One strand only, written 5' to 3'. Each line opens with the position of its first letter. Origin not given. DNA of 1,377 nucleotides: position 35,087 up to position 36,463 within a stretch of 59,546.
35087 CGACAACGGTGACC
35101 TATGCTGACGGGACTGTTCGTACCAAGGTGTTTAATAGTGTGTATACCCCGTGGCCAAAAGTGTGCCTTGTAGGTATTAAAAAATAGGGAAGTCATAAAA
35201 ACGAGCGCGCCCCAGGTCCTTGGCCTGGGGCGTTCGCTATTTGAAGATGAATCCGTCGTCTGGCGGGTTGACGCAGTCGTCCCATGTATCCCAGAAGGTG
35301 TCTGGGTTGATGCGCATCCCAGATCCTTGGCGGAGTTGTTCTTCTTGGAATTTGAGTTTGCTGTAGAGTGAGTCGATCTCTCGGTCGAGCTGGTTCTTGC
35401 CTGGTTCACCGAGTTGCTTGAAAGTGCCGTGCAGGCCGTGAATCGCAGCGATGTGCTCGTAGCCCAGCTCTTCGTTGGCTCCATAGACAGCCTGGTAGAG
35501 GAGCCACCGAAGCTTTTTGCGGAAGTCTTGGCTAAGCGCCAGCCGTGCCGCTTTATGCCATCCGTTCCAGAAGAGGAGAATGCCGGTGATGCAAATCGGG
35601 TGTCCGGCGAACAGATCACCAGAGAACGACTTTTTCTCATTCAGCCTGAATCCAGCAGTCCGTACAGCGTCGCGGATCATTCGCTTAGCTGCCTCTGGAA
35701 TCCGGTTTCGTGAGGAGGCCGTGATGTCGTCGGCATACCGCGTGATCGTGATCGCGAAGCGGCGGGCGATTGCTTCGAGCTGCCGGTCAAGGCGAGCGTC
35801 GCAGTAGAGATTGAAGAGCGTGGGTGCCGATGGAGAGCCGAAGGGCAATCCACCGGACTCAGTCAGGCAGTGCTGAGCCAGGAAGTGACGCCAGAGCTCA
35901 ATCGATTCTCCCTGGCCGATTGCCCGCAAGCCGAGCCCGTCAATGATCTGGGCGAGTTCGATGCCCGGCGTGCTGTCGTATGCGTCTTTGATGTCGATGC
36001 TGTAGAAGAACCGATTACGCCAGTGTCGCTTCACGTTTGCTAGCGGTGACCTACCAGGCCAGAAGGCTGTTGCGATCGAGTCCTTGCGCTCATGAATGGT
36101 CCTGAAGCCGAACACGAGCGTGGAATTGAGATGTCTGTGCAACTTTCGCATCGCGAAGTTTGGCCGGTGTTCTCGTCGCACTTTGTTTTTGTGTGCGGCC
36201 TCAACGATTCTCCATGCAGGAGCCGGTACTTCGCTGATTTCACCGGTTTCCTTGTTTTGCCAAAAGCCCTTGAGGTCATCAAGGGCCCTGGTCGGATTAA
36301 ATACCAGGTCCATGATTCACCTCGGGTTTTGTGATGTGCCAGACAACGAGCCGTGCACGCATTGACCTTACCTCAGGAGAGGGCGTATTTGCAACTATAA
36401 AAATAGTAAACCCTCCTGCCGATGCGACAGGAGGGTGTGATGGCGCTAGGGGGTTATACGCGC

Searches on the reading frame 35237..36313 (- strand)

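Call 42: search_protein_families(library=pfam, proteins=[window:35237-36313:-], max_evalue=0.01)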
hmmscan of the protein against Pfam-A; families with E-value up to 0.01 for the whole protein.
window:35237-36313:- (358 aa): 1 family
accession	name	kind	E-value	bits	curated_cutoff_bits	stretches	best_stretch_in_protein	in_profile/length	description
PF00078.32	RVT_1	-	1.1e-18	68.1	29.6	1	60-229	34-189/205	Reverse transcriptase (RNA-dependent DNA polymerase)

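Call 43: search_protein_families(library=padloc, proteins=[window:35237-36313:-], max_evalue=0.01)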
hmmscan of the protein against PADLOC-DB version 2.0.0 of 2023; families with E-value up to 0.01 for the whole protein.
window:35237-36313:- (358 aa): 44 families (the best 25 are shown)
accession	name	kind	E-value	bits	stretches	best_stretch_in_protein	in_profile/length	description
PDLC02946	RT_III-A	-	2.3e-26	90.7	1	41-286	69-291/330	-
PDLC02941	RT_II-A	-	2.3e-25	87.4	1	77-319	80-299/309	-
PDLC02948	RT_IX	-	9.1e-25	85.4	1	35-270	72-284/317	-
PDLC02943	RT_III-A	-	4.5e-24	82.9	1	77-274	89-267/322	-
PDLC02955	RT_X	-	9.2e-23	79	1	42-230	34-206/272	-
PDLC02960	RT-Protease_XI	-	3.9e-21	73.6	1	42-228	43-225/506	single gene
PDLC02962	RT-TIR_XII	-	4.9e-21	73.1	1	46-232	55-238/478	single gene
PDLC02959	RT-Protease_XI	-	5.3e-21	73.1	1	42-228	45-228/510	single gene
PDLC02961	RT-TIR_XII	-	7.8e-21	72.5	1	44-231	55-239/475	single gene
PDLC02942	RT_III-A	-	2.1e-20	71.1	1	45-284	82-297/341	-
PDLC02956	RT_XIII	-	4.4e-20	70.1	1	154-324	270-431/469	-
PDLC03740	RT_outgroup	-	8.3e-20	69.4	1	22-228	112-322/407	retron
PDLC02967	RT-Toprim_I-C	-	9.7e-20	68.8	1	44-229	47-231/549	single gene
PDLC02949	RT_other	-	3.6e-19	67.3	1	28-228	181-385/481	-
PDLC03739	RT_Ec107-like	-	6.1e-19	66.5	1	42-285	46-266/307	retron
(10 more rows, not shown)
